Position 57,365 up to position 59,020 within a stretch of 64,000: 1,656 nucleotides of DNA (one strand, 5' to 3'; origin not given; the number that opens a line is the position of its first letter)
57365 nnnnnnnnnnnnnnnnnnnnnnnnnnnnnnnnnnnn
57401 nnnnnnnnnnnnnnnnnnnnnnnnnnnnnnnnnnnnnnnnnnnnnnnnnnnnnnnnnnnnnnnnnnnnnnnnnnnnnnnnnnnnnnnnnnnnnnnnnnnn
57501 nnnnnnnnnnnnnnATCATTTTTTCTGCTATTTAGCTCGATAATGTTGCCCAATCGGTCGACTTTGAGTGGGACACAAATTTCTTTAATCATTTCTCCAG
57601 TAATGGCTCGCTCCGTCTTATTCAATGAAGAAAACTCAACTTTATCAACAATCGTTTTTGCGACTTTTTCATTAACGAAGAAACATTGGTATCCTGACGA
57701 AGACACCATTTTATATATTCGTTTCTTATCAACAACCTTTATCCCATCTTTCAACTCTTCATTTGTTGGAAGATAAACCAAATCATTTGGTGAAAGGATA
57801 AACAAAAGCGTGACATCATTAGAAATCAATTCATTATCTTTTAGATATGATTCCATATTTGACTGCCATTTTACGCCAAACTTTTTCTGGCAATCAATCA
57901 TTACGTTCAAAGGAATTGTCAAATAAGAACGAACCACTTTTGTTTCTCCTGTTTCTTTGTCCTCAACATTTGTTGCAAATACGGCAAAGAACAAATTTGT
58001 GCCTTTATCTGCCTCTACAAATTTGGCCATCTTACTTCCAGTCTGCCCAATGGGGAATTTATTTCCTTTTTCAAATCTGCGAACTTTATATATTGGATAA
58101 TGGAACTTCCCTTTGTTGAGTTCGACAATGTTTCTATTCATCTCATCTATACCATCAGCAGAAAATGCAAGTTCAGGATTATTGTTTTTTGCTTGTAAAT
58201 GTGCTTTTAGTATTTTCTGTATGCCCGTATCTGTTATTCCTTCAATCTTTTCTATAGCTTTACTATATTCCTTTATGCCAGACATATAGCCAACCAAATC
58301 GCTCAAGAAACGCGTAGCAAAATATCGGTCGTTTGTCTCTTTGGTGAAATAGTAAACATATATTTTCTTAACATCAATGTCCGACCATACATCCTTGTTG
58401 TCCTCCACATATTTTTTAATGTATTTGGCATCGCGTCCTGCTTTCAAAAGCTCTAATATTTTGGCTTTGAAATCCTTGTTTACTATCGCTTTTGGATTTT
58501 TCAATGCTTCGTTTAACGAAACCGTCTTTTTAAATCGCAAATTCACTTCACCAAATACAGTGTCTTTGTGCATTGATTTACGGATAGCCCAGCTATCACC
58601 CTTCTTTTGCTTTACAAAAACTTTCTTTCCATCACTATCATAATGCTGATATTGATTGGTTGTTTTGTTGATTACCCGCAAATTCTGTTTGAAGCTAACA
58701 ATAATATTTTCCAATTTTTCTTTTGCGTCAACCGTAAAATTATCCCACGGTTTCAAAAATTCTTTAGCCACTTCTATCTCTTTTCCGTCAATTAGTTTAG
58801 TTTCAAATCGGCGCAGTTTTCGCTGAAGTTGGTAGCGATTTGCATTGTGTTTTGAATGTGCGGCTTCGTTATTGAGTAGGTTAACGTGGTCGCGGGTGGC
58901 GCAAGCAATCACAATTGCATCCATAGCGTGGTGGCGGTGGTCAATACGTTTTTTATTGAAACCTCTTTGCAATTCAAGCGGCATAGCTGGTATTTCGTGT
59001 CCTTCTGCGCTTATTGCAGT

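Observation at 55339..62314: Complete, compact type II-C CRISPR-Cas system with an unusually large Cas9 and an opposite-strand RNA layout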

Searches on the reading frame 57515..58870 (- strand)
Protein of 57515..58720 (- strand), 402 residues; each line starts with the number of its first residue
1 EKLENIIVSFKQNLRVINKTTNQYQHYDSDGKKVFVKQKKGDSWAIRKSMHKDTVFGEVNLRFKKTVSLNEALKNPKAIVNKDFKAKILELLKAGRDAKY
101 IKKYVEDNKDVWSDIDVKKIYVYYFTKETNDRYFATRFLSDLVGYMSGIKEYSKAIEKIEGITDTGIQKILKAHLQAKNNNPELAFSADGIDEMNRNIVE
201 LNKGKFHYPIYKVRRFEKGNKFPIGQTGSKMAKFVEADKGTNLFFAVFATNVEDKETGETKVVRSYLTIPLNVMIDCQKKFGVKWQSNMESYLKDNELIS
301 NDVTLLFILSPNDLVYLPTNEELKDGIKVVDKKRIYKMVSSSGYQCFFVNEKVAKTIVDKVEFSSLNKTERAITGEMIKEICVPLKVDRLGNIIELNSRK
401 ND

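Call 50: search_solved_structures(query=window:57515-58720:-, max_evalue=0.01, show_alignments=1)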
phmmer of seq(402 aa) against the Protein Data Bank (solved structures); distinct sequences matched with E-value up to 0.01: 1.
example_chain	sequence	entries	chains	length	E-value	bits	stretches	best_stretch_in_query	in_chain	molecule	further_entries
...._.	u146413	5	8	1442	4e-60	207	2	156-396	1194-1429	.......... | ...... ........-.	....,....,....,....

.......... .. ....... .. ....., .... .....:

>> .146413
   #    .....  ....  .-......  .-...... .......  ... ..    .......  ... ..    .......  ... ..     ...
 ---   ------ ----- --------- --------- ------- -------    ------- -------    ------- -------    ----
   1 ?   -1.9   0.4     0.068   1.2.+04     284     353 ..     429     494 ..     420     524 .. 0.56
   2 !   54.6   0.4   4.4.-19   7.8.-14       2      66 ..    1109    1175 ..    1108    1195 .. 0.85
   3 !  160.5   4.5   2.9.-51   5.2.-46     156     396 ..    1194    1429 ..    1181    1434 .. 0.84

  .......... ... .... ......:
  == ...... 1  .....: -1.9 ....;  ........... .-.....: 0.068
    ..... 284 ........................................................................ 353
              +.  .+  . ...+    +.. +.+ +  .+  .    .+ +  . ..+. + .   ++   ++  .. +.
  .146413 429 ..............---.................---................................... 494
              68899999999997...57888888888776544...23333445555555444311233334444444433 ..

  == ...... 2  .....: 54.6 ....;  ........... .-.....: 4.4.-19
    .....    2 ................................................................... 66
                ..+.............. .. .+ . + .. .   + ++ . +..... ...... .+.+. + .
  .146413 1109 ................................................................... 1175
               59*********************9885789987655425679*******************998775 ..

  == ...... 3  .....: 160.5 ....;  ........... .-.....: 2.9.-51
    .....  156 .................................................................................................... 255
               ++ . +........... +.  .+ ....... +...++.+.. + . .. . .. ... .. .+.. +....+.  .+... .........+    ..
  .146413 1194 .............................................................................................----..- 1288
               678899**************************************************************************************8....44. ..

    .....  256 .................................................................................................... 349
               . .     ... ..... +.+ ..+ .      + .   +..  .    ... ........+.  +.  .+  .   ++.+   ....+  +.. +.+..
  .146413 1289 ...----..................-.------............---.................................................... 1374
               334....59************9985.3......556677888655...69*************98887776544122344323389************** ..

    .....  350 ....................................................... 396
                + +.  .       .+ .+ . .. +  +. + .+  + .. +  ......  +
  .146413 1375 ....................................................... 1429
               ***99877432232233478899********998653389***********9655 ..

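Call 81: predict_structure(alignment_id=A2)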
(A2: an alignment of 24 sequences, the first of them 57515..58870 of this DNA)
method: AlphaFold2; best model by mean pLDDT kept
length: 452 residues; sequences in the alignment: 24
mean_pLDDT: 61.3   pTM: 0.34
mean pLDDT of the five models: 61.3, 59.8, 59.1, 57.7, 56.1
residues with pLDDT >= 90: 5; 70-90: 185; 50-70: 106; < 50: 156
segments of 3 or more residues with pLDDT < 50: 1-20, 26-28, 35-107, 270-292, 403-429
pLDDT, mean of each block of 10 residues (from residue 1): 40 45 47 46 38 34 32 44 41 34 41 77 83 86 88 85 83 67 55 79 83 63 81 79 69 58 60 38 33 67 74 71 70 79 86 79 70 76 68 60 42 34 45 62 67 48
secondary structure, 60 per line:
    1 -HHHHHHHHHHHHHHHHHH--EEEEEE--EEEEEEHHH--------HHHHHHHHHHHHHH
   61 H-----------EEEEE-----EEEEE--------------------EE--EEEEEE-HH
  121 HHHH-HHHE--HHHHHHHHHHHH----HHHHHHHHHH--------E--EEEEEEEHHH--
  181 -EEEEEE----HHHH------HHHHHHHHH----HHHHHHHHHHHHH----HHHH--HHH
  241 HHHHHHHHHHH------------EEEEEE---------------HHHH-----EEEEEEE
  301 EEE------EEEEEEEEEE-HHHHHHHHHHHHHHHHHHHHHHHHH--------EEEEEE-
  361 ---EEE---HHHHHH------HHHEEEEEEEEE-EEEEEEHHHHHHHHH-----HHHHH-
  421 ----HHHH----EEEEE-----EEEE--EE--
elements in order: H2-19 E22-27 E30-35 H47-61 E73-77 E83-87 E112-117 H119-124 H132-143 H148-157 E169-175 E182-187 H192-195 H202-210 H215-227 H232-235 H238-251 E264-269 H285-288 E294-303 E310-319 H321-345 E354-359 E364-366 H370-375 E385-393 E395-400 H401-409 H415-419 H425-428 E433-437 E443-446

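Call 83: fold_search(model_id=the predicted structure, library=pdb)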
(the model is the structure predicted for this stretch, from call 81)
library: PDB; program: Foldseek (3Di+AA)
matches with E <= 10: 203; with E <= 0.001: 3
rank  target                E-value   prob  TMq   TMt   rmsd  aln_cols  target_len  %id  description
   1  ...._B                8.1e-18  1.00  0.21  0.08  30.4       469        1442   36  Structure of CbCas9-PcrIIC1 complex bound to 62-bp DNA substrate (non-targeting complex) (released 2024-06-05)
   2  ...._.                3.0e-17  1.00  0.23  0.10  28.6       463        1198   36  Structure of CbCas9 bound to 20-nucleotide complementary DNA substrate (released 2024-06-05)
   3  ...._A                1.4e-16  1.00  0.23  0.10  28.6       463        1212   36  Structure of CbCas9-PcrIIC1 complex bound to 28-bp DNA substrate (20-nt complementary) (released 2024-06-05)
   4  6m0v_A                9.4e-03  0.85  0.20  0.10  14.3       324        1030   13  Crsytal structure of streptococcus thermophilus Cas9 in complex with the GGAA PAM (released 2020-09-09)
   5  6rjd_C                1.3e-02  0.80  0.19  0.12  14.4       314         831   14  Cryo-EM structure of St1Cas9-sgRNA-tDNA59-ntPAM complex. (released 2019-10-02)
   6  6rjg_C                1.5e-02  0.72  0.18  0.11  15.7       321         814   13  Cryo-EM structure of St1Cas9-sgRNA-AcrIIA6-tDNA59-ntPAM complex. (released 2019-10-02)
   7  6rj9_C                2.4e-02  0.63  0.18  0.11  15.8       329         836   12  Cryo-EM structure of St1Cas9-sgRNA-tDNA20-AcrIIA6 monomeric assembly. (released 2019-10-02)
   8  6rja_C                2.8e-02  0.63  0.19  0.12  14.9       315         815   12  Cryo-EM structure of St1Cas9-sgRNA-tDNA20-AcrIIA6 dimeric assembly. (released 2019-10-02)
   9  6m0w_A                5.3e-02  0.28  0.16  0.08  15.8       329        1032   12  Crystal structure of Streptococcus thermophilus Cas9 in complex with the AGAA PAM (released 2020-09-09)
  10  9k32_A                1.0e-01  0.41  0.13  0.09  14.4       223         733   13  Cryo-EM structure of the NbaCas9-guide RNA-target DNA complex (released 2026-02-04)
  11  6m0x_A                1.0e-01  0.38  0.19  0.10  14.4       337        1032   13  Crystal structure of Streptococcus thermophilus Cas9 in complex with AGGA PAM (released 2020-09-09)
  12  6o0y_A                2.1e-01  0.47  0.12  0.06  13.4       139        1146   13  Conformational states of Cas9-sgRNA-DNA ternary complex in the presence of magnesium (released 2019-07-10)
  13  8t6y_A                2.2e-01  0.75  0.13  0.06   5.6       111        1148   16  SpRY-Cas9:gRNA complex bound to non-target DNA with 1 bp R-loop (released 2024-05-01)
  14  9w7v_A                2.9e-01  0.51  0.13  0.05  11.7       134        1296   13  SuperFi Cas9 - 20nt sgRNA - DNA ternary complex Class D (released 2025-12-31)
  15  8t76_A                2.9e-01  0.33  0.12  0.06  11.4       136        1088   15  SpRY-Cas9:gRNA complex targeting TAC PAM DNA with 3 bp R-loop (released 2024-05-01)
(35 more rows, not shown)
